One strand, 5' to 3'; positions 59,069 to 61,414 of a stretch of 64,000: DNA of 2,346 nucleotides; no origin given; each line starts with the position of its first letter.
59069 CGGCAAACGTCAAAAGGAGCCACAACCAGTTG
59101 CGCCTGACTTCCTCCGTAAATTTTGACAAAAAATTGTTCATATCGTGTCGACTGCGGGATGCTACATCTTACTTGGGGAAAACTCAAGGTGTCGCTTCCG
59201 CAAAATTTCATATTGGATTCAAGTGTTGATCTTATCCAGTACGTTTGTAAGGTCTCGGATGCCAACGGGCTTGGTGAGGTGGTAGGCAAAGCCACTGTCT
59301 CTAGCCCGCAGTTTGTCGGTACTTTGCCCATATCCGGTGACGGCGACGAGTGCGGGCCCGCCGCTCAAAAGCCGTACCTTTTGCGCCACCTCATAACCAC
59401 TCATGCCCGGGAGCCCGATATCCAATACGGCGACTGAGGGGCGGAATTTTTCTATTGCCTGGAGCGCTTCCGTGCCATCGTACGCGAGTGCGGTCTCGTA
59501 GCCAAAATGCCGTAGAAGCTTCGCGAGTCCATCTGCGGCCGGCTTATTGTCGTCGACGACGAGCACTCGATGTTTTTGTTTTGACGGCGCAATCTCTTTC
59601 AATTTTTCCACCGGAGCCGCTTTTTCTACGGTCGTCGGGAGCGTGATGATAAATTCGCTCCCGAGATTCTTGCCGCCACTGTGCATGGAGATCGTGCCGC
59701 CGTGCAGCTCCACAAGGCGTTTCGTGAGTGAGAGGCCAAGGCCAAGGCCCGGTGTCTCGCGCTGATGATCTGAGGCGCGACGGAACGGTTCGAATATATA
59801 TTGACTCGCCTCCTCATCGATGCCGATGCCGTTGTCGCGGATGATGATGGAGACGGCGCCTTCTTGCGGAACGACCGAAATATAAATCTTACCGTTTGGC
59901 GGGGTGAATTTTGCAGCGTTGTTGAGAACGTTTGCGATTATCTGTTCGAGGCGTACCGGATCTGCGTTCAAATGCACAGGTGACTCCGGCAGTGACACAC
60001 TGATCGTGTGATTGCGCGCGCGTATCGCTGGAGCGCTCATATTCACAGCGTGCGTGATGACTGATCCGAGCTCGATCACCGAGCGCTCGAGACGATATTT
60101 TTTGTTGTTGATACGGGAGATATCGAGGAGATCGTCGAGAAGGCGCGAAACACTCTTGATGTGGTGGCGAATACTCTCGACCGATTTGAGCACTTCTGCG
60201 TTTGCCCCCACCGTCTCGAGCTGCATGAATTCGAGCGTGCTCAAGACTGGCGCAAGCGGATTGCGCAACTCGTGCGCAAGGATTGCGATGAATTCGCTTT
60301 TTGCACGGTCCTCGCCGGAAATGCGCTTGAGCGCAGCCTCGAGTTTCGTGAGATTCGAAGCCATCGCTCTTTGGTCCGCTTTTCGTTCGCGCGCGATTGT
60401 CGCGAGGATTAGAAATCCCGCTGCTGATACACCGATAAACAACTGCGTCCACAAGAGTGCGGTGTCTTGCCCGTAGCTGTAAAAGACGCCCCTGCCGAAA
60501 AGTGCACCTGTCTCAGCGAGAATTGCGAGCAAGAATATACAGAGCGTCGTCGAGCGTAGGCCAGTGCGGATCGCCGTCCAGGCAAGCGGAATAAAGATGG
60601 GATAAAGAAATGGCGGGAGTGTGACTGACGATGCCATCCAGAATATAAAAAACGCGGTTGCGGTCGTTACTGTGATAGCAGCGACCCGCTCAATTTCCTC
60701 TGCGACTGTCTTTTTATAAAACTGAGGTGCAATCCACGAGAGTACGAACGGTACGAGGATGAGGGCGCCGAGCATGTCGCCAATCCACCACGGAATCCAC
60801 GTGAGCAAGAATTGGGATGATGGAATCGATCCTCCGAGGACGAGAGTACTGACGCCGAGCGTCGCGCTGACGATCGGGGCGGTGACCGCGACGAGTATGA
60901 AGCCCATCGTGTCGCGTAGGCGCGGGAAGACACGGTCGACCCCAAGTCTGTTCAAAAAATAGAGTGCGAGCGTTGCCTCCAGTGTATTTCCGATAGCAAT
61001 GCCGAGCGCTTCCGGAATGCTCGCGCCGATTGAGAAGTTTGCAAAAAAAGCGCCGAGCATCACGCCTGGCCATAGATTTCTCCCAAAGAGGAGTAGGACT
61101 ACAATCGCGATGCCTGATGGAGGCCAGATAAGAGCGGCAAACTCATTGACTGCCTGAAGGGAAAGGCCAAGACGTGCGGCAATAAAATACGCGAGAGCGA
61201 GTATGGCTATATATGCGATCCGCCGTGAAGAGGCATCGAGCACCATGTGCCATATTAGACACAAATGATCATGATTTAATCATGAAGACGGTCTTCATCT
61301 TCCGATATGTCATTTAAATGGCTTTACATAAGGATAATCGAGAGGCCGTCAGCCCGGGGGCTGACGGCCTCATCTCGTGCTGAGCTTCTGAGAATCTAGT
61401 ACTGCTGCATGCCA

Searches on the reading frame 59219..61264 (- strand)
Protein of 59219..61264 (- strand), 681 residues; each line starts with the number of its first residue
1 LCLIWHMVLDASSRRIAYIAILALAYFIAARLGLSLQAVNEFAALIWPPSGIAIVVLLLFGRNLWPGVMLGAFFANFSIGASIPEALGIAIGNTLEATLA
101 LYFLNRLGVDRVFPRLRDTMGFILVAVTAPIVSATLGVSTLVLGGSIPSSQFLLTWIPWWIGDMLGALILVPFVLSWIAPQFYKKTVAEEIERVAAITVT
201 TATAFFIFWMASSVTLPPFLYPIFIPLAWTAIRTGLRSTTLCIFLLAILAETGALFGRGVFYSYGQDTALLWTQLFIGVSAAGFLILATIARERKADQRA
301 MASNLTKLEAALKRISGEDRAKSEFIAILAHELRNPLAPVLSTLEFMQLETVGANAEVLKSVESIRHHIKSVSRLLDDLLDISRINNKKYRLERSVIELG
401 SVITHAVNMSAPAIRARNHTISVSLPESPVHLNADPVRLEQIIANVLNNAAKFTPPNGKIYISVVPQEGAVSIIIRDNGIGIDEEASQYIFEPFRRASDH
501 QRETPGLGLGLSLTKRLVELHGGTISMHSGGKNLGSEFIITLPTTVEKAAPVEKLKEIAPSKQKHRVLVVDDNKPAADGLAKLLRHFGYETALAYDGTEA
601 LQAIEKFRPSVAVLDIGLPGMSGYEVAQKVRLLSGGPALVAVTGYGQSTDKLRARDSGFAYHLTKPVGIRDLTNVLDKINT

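Call 79: search_protein_families(library=pfam, proteins=[window:59219-61264:-], max_evalue=0.0001)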
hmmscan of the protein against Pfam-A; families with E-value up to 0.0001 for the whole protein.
window:59219-61264:- (681 aa): 4 families
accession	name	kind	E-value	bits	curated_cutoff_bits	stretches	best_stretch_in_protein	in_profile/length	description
PF05231.19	MASE1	-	9.6e-36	123.8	29.8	1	21-295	4-299/299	MASE1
PF02518.31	HATPase_c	-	3e-27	95.7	26.4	1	435-544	2-109/111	Histidine kinase-, DNA gyrase B-, and HSP90-like ATPase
PF00072.30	Response_reg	-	5.3e-21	75.3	30.2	1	567-676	1-110/111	Response regulator receiver domain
PF00512.31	HisKA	-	5.1e-15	55.7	26.9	1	321-387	1-65/66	His Kinase A (phospho-acceptor) domain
